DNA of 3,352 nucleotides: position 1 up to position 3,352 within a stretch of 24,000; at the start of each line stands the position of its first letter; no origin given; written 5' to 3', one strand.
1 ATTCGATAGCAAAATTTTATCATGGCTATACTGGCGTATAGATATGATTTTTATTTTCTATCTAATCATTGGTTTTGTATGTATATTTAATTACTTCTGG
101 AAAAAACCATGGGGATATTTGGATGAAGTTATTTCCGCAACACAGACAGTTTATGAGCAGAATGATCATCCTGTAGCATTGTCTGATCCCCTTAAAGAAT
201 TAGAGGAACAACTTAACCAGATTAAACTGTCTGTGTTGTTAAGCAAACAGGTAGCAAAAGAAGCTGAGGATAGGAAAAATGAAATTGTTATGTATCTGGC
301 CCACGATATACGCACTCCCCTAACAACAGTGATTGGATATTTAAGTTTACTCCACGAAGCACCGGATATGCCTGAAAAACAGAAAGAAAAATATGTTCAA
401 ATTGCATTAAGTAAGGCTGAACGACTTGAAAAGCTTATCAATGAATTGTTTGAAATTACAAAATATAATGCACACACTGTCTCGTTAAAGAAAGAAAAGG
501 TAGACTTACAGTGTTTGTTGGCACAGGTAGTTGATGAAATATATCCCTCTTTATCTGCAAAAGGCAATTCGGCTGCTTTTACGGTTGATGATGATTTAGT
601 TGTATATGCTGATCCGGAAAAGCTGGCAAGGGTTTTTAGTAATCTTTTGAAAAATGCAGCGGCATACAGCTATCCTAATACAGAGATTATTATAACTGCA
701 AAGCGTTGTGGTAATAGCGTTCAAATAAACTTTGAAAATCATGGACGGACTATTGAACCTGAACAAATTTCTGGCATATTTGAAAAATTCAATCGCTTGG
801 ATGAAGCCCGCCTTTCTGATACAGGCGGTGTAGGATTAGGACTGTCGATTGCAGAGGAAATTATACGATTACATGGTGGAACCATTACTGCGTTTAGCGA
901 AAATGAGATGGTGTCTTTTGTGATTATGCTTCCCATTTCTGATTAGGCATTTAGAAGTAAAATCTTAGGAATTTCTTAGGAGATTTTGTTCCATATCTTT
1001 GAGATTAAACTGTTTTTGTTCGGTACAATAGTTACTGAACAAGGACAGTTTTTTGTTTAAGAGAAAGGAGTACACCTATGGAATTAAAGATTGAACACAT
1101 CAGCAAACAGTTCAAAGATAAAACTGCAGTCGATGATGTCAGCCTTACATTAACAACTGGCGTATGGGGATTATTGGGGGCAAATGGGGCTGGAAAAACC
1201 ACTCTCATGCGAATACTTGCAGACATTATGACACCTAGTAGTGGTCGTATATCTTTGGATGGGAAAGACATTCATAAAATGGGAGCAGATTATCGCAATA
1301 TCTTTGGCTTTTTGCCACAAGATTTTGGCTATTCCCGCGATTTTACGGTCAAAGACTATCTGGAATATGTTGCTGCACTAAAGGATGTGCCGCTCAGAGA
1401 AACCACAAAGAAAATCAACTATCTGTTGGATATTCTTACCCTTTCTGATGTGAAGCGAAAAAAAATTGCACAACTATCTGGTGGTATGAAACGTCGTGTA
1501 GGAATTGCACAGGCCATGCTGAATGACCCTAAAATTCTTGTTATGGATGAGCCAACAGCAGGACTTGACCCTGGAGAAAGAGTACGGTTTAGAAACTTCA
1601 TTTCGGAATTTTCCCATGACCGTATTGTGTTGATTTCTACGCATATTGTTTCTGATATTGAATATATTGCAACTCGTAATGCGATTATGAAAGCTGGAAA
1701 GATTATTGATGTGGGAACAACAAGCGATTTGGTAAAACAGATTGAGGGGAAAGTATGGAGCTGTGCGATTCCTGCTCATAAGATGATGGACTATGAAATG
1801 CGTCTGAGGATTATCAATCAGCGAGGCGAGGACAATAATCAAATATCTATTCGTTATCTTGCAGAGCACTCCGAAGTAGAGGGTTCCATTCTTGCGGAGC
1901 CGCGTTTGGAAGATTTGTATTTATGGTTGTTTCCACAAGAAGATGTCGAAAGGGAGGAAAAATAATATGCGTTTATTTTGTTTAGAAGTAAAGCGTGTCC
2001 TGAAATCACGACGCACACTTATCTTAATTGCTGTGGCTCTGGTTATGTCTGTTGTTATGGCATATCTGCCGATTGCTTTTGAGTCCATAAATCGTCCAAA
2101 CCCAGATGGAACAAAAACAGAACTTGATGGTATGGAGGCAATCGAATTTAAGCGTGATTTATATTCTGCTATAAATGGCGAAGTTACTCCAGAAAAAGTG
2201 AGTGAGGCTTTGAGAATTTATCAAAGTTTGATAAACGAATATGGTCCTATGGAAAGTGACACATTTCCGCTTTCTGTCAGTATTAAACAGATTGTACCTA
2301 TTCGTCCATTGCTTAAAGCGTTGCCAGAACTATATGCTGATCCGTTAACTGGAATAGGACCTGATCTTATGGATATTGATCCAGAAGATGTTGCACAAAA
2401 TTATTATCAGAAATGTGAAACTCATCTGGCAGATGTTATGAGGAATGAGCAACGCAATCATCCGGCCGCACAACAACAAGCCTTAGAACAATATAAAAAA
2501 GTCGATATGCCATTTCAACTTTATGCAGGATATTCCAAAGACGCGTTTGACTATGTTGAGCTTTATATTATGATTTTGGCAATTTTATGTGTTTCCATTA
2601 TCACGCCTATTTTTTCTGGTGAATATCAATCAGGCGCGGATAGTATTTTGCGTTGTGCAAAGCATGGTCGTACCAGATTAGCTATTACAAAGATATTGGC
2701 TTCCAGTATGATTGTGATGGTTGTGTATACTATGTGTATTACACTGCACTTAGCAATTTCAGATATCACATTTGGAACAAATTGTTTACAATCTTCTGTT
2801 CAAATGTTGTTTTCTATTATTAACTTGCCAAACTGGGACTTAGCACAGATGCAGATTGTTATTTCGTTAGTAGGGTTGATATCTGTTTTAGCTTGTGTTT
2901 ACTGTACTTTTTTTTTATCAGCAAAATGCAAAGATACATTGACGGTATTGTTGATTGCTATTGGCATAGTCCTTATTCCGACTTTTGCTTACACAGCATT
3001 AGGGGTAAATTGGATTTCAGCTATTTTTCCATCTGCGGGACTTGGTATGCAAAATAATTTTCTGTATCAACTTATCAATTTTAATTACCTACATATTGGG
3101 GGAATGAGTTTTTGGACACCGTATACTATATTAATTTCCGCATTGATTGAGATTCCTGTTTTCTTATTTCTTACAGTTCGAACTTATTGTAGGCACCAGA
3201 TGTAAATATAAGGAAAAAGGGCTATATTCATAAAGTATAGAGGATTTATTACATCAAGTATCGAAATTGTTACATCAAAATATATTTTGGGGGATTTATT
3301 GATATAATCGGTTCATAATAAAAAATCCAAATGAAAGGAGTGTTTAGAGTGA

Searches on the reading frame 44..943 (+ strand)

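Call 3: search_protein_families(library=ncbifam, proteins=[window:44-943:+], max_evalue=0.01)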
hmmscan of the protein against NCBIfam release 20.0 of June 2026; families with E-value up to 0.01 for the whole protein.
window:44-943:+ (300 aa): 77 families (the best 25 are shown)
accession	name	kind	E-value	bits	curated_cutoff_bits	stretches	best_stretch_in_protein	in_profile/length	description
NF033091.0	HK_VanS_ACDEFG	equivalog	4.9e-106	354.1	400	1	8-297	4-293/293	vancomycin resistance histidine kinase VanS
NF046044.1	PnpS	equivalog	5.3e-48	164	400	1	58-297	148-390/390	two-component system histidine kinase PnpS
TIGR02966.1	phoR_proteo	equivalog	2.3e-45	155.1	334.2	1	72-287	108-323/333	phosphate regulon sensor histidine kinase PhoR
NF033092.0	HK_WalK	equivalog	5.5e-43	147.4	725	1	72-297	366-593/594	cell wall metabolism sensor histidine kinase WalK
NF040691.1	MtrAB_MtrB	equivalog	1.1e-37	130.2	450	1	50-297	243-491/507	MtrAB system histidine kinase MtrB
TIGR01386.1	cztS_silS_copS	subfamily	2.9e-37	128.7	292.55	1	84-297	247-457/457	heavy metal sensor histidine kinase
NF008235.0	PRK11006.1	equivalog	3.8e-36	124.9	390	1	72-294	198-419/431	phosphate regulon sensor histidine kinase PhoR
NF047874.1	MASE3_PAS_HK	subfamily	9.1e-36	123.8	560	1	33-298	356-625/655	MASE3 domain-containing sensor histidine kinase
NF053855.1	HisKinPhoRBctds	equivalog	4.7e-35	121.1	500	1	75-296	358-581/583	two-component system sensor histidine kinase PhoR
NF041880.1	EPS_EpsF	equivalog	3.3e-34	118.2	900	1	72-287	268-479/492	response regulator EpsF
NF041210.1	his_kin_PieS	equivalog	2.4e-33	115.9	850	1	47-298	219-470/474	two component system sensor histidine kinase PieS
NF008312.0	PRK11100.1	equivalog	4.6e-33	114.8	356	1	33-287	217-462/477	two-component system sensor histidine kinase CreC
NF006800.0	PRK09303.1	equivalog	5.5e-33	114.4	342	1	68-298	141-377/383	histidine kinase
NF041735.1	hist_kin_RppB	equivalog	3.6e-32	111.7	400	1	86-296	224-437/438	two-component system sensor histidine kinase RppB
NF007793.0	PRK10490.1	equivalog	1.3e-31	109.5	1123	1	68-298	654-882/895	two-component system sensor histidine kinase KdpD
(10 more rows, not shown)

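Call 4: search_protein_families(library=pfam, proteins=[window:44-943:+], max_evalue=0.01)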
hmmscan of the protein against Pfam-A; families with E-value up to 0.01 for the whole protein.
window:44-943:+ (300 aa): 3 families
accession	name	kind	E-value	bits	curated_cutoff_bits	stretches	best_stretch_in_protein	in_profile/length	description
PF02518.31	HATPase_c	-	6.8e-21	75.2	26.4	1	190-297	2-108/111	Histidine kinase-, DNA gyrase B-, and HSP90-like ATPase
PF00512.31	HisKA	-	5.1e-15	55.7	26.9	1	78-141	2-63/66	His Kinase A (phospho-acceptor) domain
PF14501.12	HATPase_c_5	-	2.2e-06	28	22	1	193-297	5-102/102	GHKL domain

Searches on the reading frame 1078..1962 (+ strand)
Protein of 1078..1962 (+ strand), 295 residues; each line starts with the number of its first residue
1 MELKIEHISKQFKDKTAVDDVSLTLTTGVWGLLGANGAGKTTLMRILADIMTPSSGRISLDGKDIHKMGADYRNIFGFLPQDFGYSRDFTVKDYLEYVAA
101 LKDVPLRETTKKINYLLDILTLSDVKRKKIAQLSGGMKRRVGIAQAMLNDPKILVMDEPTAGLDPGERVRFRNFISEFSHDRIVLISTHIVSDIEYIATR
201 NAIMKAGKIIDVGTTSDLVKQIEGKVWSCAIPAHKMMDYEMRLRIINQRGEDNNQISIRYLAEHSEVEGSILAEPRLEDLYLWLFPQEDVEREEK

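Call 3: search_protein_families(library=ncbifam, proteins=[window:1078-1962:+], max_evalue=0.01)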
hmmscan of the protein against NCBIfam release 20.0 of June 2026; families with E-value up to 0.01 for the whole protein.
window:1078-1962:+ (295 aa): 188 families (the best 25 are shown)
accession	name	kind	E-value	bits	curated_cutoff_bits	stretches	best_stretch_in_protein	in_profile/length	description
TIGR03522.1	GldA_ABC_ATP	equivalog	5.5e-54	183.6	402.6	1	1-224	1-225/301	gliding motility-associated ABC transporter ATP-binding subunit GldA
TIGR01188.1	drrA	subfamily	3.3e-53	180.9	312.45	1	10-249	1-242/302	daunorubicin resistance ABC transporter, ATP-binding protein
TIGR03864.1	PQQ_ABC_ATP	hypoth_equivalog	5.8e-47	160.1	302.25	1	3-224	2-225/236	ABC transporter, ATP-binding subunit, PQQ-dependent alcohol dehydrogenase system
TIGR03740.1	galliderm_ABC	subfamily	1.1e-45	156.1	309.75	1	3-210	1-203/223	lantibiotic protection ABC transporter ATP-binding subunit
NF033858.1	ABC2_perm_RbbA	equivalog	1.5e-44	152.2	1050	1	4-223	268-489/909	ribosome-associated ATPase/putative transporter RbbA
TIGR04406.1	LPS_export_lptB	equivalog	4.9e-44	150.4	240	1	3-222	2-226/239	LPS export ABC transporter ATP-binding protein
NF010060.0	PRK13537.1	equivalog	2.3e-43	148.3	521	1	3-221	16-236/314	nodulation factor ABC transporter ATP-binding protein NodI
NF010059.0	PRK13536.1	equivalog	1.2e-41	142.6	549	1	4-221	45-264/342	nodulation factor ABC transporter ATP-binding protein NodI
TIGR00968.1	3a0106s01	subfamily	1.7e-41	142.3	342.75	1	4-220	2-220/237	sulfate ABC transporter ATP-binding protein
TIGR03265.1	PhnT2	equivalog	1.6e-40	139.4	457.7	1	2-221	4-225/353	putative 2-aminoethylphosphonate ABC transporter ATP-binding protein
TIGR01288.1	nodI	equivalog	2.6e-39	135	424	1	4-221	6-225/303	nodulation factor ABC transporter ATP-binding protein NodI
NF040840.2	tungstate_WtpC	equivalog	1.7e-37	129.5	440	1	3-225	2-225/347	tungstate ABC transporter ATP-binding protein WtpC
NF008105.0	PRK10851.1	equivalog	9.6e-36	123.2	502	1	1-221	1-227/362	sulfate/thiosulfate ABC transporter ATP-binding protein CysA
TIGR01186.1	proV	subfamily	2.1e-35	122.5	326.6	1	15-220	6-219/363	betaine/proline/choline family ABC transporter ATP-binding protein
NF006987.0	PRK09452.1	equivalog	8.7e-35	120.1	482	1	3-220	18-237/378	spermidine/putrescine ABC transporter ATP-binding protein PotA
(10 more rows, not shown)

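Call 4: search_protein_families(library=pfam, proteins=[window:1078-1962:+], max_evalue=0.01)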
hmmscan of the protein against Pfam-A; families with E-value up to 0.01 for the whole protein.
window:1078-1962:+ (295 aa): 6 families
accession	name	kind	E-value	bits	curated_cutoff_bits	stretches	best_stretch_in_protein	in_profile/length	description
PF00005.33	ABC_tran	-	4.7e-30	105.4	25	1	19-161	2-137/137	ABC transporter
PF13304.12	AAA_21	-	5.7e-11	43.5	27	2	130-189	235-298/304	AAA domain, putative AbiEii toxin, Type IV TA system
PF02463.25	SMC_N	-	0.00033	20.6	40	0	132-190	136-198/220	RecF/RecN/SMC N terminal domain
PF13476.12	AAA_23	-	0.00048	21.3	27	1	4-89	3-79/201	AAA domain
PF13175.12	AAA_15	-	0.00085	19.5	32.1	0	22-83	18-83/374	AAA ATPase domain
PF06414.18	Zeta_toxin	-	0.0026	17.7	22.3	1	34-76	23-65/199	Zeta toxin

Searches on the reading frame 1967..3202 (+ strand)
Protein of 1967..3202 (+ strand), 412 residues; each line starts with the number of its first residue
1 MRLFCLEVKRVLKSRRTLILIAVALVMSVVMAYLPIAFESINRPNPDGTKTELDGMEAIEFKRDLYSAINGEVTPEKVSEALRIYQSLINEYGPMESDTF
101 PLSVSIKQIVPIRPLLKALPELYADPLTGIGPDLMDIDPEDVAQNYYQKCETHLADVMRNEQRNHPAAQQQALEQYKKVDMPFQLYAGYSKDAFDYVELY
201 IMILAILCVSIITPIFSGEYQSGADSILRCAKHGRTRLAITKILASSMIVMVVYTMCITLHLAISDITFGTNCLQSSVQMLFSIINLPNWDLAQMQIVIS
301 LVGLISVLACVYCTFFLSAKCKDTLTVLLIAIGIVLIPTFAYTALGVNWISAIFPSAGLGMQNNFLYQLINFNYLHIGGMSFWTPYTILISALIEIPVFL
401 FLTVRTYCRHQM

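Call 3: search_protein_families(library=ncbifam, proteins=[window:1967-3202:+], max_evalue=0.01)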
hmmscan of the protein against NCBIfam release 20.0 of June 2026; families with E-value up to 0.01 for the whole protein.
window:1967-3202:+ (412 aa): 0 families

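Call 4: search_protein_families(library=pfam, proteins=[window:1967-3202:+], max_evalue=0.01)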
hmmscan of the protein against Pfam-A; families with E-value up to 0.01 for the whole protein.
window:1967-3202:+ (412 aa): 1 family
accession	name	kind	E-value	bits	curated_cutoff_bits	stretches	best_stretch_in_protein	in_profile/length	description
PF12679.13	ABC2_membrane_2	-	0.00023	20.9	27.2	1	3-353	3-210/283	ABC-2 family transporter protein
